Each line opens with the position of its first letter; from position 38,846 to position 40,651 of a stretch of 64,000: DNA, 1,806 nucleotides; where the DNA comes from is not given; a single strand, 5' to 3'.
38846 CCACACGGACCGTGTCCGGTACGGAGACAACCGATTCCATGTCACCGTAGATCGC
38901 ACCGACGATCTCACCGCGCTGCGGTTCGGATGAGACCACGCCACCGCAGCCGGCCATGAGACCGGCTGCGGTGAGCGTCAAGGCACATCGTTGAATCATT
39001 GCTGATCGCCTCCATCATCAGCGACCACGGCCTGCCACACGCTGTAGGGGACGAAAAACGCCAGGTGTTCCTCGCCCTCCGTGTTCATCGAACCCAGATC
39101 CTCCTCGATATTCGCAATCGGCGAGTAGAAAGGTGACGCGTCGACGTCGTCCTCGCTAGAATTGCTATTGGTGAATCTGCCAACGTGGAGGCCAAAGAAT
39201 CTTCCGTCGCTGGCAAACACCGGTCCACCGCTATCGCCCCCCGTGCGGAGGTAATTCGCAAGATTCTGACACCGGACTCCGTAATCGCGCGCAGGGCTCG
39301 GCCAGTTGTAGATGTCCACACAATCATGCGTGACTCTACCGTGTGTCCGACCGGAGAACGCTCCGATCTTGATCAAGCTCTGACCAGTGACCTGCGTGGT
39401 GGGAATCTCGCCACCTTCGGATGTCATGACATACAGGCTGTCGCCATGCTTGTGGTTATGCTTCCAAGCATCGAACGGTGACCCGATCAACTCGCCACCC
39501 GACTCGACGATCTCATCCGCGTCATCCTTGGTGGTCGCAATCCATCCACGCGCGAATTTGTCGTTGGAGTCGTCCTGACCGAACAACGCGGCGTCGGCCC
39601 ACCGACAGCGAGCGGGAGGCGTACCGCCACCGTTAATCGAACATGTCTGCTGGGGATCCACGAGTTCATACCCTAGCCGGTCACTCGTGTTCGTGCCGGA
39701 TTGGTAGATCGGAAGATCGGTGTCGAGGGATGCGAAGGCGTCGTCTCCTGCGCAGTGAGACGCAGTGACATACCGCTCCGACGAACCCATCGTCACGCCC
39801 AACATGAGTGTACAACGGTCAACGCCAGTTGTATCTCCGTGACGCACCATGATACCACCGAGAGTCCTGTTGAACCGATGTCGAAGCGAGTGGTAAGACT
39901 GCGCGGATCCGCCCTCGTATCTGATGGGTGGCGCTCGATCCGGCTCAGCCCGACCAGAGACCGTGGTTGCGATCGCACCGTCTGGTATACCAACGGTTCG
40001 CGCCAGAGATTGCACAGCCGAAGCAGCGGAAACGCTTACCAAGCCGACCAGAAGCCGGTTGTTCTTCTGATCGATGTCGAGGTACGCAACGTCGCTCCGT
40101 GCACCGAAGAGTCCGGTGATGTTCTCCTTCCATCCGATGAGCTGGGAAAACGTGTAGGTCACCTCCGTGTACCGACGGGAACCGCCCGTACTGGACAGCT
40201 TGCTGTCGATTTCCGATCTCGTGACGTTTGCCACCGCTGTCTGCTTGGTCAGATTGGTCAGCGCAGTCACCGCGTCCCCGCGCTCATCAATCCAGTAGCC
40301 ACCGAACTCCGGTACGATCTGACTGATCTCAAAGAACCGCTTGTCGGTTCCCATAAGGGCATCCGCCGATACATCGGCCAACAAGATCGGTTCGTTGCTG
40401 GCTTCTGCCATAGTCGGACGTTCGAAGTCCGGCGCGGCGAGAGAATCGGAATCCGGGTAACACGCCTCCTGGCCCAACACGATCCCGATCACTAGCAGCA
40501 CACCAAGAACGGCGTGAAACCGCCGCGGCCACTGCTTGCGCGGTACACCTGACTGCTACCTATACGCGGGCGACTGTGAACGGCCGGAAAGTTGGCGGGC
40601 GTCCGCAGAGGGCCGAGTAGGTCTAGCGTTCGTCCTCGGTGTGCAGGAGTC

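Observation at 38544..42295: Low-G+C four-gene module: PAS kinase, LuxR regulator, alpha-lytic-type pre-pro-protease and an ATGA-coupled small lipoprotein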

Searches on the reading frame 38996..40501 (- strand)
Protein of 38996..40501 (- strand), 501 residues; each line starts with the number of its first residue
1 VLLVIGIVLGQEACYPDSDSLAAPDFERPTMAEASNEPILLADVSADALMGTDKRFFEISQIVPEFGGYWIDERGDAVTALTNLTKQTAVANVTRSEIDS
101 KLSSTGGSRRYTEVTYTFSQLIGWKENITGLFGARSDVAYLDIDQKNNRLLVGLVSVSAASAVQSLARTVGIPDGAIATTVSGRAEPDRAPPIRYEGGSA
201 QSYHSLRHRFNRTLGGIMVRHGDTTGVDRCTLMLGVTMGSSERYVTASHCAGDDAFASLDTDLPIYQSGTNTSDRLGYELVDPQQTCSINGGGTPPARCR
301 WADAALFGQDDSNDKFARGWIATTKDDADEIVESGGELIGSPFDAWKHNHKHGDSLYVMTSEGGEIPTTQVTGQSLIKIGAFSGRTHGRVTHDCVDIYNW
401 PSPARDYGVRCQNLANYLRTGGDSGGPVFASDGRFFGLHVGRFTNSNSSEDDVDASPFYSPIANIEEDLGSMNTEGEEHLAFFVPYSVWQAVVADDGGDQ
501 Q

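Call 3: search_protein_families(library=pfam, proteins=[window:38996-40501:-], max_evalue=0.01)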
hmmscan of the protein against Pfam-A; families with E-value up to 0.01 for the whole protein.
window:38996-40501:- (501 aa): 1 family
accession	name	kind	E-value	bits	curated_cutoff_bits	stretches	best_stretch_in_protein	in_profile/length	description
PF13365.12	Trypsin_2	-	0.0086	17.3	27.6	0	420-438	126-144/144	Trypsin-like peptidase domain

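Call 4: search_protein_families(library=ncbifam, proteins=[window:38996-40501:-], max_evalue=0.01)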
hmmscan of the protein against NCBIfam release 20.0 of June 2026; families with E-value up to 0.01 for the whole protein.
window:38996-40501:- (501 aa): 0 families

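Call 5: search_solved_structures(query=window:38996-40501:-, max_evalue=10, show_alignments=3)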
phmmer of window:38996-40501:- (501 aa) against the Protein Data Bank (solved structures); distinct sequences matched with E-value up to 10: 6.
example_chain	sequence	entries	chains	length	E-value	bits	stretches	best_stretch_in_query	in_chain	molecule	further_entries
7ue2_A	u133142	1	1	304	3.7e-05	25.7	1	318-355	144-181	RPB_PLP3_R6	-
8t3j_A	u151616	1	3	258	0.024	16.4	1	420-454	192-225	Exfoliative toxin C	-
8t3i_A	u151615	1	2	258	0.024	16.4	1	420-454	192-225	Exfoliative toxin C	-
5mrr_A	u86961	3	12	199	0.067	15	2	226-257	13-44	Lytic endopeptidase preproenzyme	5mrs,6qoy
3ure_A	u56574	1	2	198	0.074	14.8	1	373-459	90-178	Alpha-lytic protease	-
1sgc_A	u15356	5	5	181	3.5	9.3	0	223-261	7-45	PROTEINASE A | PROTEINASE A (SGPA)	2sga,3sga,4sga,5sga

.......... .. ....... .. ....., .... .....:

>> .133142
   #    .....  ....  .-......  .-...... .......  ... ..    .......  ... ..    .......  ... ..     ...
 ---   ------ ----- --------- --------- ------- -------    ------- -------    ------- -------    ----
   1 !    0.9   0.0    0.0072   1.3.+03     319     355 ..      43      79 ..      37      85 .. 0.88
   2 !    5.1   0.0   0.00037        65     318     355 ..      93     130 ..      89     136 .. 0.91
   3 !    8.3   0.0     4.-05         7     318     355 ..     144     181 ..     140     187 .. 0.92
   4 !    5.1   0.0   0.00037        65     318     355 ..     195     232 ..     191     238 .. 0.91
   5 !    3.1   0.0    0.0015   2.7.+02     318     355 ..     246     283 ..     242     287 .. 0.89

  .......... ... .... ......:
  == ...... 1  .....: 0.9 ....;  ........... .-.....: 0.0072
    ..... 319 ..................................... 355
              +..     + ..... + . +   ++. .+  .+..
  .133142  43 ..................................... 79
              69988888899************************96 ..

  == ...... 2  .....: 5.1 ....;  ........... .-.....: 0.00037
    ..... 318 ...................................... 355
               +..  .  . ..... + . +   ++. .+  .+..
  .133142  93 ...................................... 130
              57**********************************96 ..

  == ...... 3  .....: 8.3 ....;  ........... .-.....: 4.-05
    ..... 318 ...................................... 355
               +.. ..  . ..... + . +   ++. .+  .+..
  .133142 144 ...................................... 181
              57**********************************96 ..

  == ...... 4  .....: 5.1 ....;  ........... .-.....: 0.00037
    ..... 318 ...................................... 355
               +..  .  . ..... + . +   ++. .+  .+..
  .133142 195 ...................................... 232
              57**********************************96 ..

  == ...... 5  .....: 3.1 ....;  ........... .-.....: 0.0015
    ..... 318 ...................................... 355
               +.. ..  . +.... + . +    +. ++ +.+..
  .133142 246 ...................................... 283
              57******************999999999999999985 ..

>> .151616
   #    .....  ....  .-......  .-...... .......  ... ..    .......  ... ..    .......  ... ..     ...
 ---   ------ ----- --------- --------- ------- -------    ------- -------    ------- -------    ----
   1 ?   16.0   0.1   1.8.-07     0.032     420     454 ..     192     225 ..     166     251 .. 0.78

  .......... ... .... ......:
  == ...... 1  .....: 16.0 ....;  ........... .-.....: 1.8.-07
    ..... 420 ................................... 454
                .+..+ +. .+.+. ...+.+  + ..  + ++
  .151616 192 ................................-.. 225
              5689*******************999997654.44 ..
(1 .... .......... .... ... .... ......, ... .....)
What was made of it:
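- On MEROPS S1E / chymotrypsin-fold serine protease: Not met by single sequence (E 0.07, call 5).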

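Call 6: find_homologous_proteins(query=window:38996-40501:-, max_evalue=0.001)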
Query window:38996-40501:- (501 aa): 103 proteins with E <= 0.001 among 8000 candidates.
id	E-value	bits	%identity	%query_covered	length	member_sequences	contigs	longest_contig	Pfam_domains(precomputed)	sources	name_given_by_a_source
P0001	0.0e+0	1142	100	99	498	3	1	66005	-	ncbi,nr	ncbi:MAG: hypothetical protein OXN85_12960 [Gemmatimonadetes bacterium]|nr:hypothetical protein [Can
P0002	7.3e-155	534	53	98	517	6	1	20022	-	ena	-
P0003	1.9e-137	477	50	94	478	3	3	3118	-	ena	-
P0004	1.4e-124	435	47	99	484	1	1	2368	-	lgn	-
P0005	3.2e-107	377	43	97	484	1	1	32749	-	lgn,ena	-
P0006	4.4e-105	370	50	76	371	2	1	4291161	-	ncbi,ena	-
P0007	1.9e-94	335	55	58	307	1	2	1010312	-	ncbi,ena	-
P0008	9.0e-87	310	47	68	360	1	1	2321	-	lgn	-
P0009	1.5e-48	184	32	88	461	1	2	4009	-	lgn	-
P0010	6.0e-43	165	55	31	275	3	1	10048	PF13426.14,PF13188.14,PF24820.2,PF08448.17,PF00989.32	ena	-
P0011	3.8e-34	136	31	87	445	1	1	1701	-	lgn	-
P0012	5.6e-21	93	30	88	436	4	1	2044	-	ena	-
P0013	1.7e-20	91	29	84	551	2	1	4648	-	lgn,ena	-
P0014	5.9e-20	89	28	88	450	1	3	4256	-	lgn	-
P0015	4.7e-18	83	25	95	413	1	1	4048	-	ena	-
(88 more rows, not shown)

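Call 10: search_solved_structures(query=A1, max_evalue=1, show_alignments=2)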
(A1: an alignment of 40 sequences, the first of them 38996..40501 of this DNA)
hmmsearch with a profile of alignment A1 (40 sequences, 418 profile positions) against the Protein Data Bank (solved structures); distinct sequences matched with E-value up to 1: 53.
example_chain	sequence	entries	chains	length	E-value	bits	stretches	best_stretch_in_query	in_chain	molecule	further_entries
2pfe_A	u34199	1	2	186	1.4e-12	50.4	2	291-413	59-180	Alkaline serine protease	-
5mrr_A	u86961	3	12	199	1.4e-11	47.2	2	193-231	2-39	Lytic endopeptidase preproenzyme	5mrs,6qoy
1gbe_A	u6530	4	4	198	1.2e-10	44.1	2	193-233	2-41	ALPHA-LYTIC PROTEASE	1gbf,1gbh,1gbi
1sgc_A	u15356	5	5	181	1.9e-10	43.5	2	293-408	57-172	PROTEINASE A | PROTEINASE A (SGPA)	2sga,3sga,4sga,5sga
1gba_A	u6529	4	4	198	2.1e-10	43.3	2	193-233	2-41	ALPHA-LYTIC PROTEASE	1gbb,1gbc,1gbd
3ure_A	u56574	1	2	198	2.3e-10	43.2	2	193-233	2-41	Alpha-lytic protease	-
1gbj_A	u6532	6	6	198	2.5e-10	43.1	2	193-233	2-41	ALPHA-LYTIC PROTEASE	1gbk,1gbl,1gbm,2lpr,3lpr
1p01_A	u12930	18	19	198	4.6e-10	42.2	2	193-233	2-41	ALPHA-LYTIC PROTEASE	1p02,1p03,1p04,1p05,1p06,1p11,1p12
1qq4_A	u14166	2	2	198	5.2e-10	42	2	193-233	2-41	ALPHA-LYTIC PROTEASE | ALHPA-LYTIC PROTEASE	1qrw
2sfa_A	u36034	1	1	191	5.7e-10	41.9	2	293-406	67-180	SERINE PROTEINASE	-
3m7u_A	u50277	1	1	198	7e-10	41.6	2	193-233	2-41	Alpha-lytic protease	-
3urd_A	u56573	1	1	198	7.2e-10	41.6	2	193-233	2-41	Alpha-lytic protease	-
1hpg_A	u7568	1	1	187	7.2e-10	41.6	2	195-232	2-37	Glutamic acid specific protease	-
1p09_A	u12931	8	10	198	8.1e-10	41.4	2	193-233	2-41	ALPHA-LYTIC PROTEASE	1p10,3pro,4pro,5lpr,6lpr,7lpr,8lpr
1sgd_E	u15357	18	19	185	9.2e-10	41.2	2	196-234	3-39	Streptogrisin B | Streptogrisin B, Protease B | Streptogrisin B, Proteinase B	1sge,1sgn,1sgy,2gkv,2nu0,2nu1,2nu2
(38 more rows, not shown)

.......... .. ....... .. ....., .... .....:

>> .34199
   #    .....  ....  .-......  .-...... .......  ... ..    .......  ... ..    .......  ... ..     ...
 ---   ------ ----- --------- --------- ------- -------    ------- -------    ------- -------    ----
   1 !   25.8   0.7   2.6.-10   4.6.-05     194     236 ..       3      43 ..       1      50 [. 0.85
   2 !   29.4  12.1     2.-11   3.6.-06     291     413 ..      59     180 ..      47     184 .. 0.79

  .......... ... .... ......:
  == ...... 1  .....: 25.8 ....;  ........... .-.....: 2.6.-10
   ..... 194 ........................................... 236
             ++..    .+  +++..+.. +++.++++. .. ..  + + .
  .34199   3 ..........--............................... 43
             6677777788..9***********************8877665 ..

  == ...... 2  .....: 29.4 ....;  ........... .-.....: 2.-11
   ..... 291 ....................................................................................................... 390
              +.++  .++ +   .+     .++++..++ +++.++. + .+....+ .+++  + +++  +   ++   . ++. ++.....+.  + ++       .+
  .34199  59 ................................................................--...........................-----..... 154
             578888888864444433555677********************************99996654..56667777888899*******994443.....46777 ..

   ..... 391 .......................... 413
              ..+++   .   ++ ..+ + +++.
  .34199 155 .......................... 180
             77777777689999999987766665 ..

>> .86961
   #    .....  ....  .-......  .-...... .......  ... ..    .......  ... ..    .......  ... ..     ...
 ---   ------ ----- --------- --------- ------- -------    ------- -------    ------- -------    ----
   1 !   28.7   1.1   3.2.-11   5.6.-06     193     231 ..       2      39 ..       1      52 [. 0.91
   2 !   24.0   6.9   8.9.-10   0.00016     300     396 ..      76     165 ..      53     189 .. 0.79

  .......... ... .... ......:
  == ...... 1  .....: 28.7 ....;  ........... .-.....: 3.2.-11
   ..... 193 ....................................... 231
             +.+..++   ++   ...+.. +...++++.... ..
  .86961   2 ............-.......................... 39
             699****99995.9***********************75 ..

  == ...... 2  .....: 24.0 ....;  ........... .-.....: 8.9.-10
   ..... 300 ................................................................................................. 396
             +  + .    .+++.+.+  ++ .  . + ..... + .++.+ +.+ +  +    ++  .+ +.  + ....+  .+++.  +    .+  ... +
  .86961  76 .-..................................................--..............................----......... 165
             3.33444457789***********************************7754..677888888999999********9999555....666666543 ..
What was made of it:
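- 38996..40501 (-): S1E-like (alpha-lytic-type) pre-pro-serine protease, 501 aa as an ORF. The ancestral product is 522 aa, and here the 5' end is deleted. Family profile vs PDB: T. fusca protease A 1.4e-12, Lysobacter lytic endopeptidase 1.4e-11, alpha-lytic protease 1e-10 (call 10).
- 39902..40369 (-): Pro-region (about aa 45-200) with two alpha/beta lobes. The profile matches the alpha-lytic pro-region 2pro_A at 8.5e-4 (call 10).
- On MEROPS S1E / chymotrypsin-fold serine protease: Met at profile level: 2pfe 1.4e-12, 5mrr 1.4e-11, alpha-lytic 1e-10, SGPA/SGPB 1e-10 to 1e-9 (call 10).
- Closest known: Rice NARROW LEAF 1. Same: The profile hits NAL1 chains at 1.8e-5 (call 10).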

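Call 20: find_encoding_contigs(protein=P0002, flank=5000, max_places=3)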
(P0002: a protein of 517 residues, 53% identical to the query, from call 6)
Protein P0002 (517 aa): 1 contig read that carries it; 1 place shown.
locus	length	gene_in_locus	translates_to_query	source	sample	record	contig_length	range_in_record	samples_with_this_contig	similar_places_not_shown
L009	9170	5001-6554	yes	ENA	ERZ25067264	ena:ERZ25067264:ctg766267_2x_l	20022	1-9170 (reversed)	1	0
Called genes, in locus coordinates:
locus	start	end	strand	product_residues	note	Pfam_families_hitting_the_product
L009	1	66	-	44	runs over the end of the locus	-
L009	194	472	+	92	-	PF01527:HTH_Tnp_1, PF13384:HTH_23 (weak)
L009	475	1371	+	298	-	PF13276:HTH_21, PF00665:rve (weak), PF13683:rve_3, PF13333:rve_2 (weak)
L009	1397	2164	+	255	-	-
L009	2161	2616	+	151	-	-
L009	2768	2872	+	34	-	-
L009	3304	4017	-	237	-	PF13384:HTH_23 (faint), PF13551:HTH_29 (faint), PF13936:HTH_38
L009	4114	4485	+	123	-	PF05598:DUF772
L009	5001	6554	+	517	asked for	-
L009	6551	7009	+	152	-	-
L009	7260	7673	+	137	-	-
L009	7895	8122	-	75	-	-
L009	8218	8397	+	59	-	-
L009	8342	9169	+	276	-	?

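Call 21: find_encoding_contigs(protein=P0005, flank=5000, max_places=3)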
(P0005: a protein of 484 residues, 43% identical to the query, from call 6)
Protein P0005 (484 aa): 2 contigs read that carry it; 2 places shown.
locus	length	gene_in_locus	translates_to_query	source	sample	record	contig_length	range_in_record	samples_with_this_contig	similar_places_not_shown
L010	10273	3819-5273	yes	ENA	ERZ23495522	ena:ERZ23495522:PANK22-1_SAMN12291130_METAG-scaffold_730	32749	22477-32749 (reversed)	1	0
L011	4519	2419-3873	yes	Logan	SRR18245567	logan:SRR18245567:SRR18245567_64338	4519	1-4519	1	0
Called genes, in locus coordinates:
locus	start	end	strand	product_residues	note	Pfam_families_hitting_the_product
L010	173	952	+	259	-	PF00106:adh_short, PF08659:KR, PF23441:SDR (weak), PF13561:adh_short_C2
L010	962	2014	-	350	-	PF01695:IstB_IS21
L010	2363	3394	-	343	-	PF04218:CENP-B_N (weak), PF13384:HTH_23, PF13551:HTH_29 (faint), PF00665:rve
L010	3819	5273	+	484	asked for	-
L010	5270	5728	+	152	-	-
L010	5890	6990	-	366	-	-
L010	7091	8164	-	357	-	PF01063:Aminotran_4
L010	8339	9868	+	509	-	PF07969:Amidohydro_3 (faint), PF01979:Amidohydro_1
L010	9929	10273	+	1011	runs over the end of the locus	PF00326:Peptidase_S9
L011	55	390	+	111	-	-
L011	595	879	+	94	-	-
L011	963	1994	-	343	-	PF04218:CENP-B_N (weak), PF13384:HTH_23, PF13551:HTH_29 (faint), PF00665:rve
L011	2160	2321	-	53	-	-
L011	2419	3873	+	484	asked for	-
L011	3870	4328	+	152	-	-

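Call 22: find_encoding_contigs(protein=P0006, flank=5000, max_places=2)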
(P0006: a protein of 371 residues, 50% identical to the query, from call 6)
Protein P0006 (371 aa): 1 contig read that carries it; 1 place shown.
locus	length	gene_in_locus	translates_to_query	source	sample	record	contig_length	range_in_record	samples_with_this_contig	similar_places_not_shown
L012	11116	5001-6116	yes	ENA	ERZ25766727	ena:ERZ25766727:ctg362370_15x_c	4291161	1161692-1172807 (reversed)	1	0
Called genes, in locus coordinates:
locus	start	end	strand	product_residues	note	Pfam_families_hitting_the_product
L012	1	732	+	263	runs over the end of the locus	PF07730:HisKA_3, PF02518:HATPase_c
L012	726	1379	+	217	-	PF00072:Response_reg, PF00196:GerE, PF08281:Sigma70_r4_2 (weak)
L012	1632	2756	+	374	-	PF01548:DEDD_Tnp_IS110, PF02371:Transposase_20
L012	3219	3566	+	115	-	-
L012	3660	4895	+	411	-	PF00872:Transposase_mut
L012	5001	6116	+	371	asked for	-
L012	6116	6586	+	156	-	-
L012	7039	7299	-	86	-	-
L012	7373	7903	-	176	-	PF04978:MST (weak), PF11716:MDMPI_N (weak), PF12867:DinB_2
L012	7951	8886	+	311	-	PF13468:Glyoxalase_3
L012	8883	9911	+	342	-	PF00753:Lactamase_B, PF12706:Lactamase_B_2 (weak)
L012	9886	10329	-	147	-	-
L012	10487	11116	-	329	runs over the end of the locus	-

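Call 23: find_encoding_contigs(protein=P0007, flank=5000, max_places=2)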
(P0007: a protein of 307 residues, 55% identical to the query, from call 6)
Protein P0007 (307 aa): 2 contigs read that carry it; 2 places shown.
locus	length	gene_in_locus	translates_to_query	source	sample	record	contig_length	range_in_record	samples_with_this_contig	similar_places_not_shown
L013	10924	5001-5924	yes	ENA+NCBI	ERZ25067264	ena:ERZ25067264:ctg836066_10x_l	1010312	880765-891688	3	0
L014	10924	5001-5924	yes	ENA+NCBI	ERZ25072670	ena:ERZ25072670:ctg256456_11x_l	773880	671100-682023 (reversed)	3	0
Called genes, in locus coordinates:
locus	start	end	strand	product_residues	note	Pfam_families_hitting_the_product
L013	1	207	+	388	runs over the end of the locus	PF00365:PFK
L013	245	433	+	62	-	PF00989:PAS, PF13188:PAS_8, PF08448:PAS_4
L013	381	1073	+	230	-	-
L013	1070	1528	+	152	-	-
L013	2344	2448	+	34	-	-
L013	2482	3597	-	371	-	PF13936:HTH_38 (faint), PF00665:rve (weak)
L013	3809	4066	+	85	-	PF05598:DUF772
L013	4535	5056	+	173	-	-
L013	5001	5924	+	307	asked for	-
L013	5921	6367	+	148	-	-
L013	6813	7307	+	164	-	-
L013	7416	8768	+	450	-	PF13701:DDE_Tnp_1_4, PF01609:DDE_Tnp_1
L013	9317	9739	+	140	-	PF00072:Response_reg, PF08281:Sigma70_r4_2 (weak), PF00196:GerE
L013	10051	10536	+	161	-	-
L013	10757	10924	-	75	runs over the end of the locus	-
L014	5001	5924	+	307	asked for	-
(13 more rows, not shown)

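Call 24: find_encoding_contigs(protein=P0009, flank=5000, max_places=2)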
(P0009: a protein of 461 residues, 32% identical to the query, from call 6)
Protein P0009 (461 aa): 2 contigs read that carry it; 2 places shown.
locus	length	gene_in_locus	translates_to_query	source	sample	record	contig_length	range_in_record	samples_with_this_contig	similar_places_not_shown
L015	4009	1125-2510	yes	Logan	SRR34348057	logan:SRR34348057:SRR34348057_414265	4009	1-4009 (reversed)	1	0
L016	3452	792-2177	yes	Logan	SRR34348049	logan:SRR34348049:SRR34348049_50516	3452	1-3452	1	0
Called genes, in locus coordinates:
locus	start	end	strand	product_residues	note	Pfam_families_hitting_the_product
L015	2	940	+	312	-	?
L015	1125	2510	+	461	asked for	-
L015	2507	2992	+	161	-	-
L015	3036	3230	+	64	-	-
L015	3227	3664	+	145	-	-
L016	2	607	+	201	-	?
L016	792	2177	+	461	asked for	-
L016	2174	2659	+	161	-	-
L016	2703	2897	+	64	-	-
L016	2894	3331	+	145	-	-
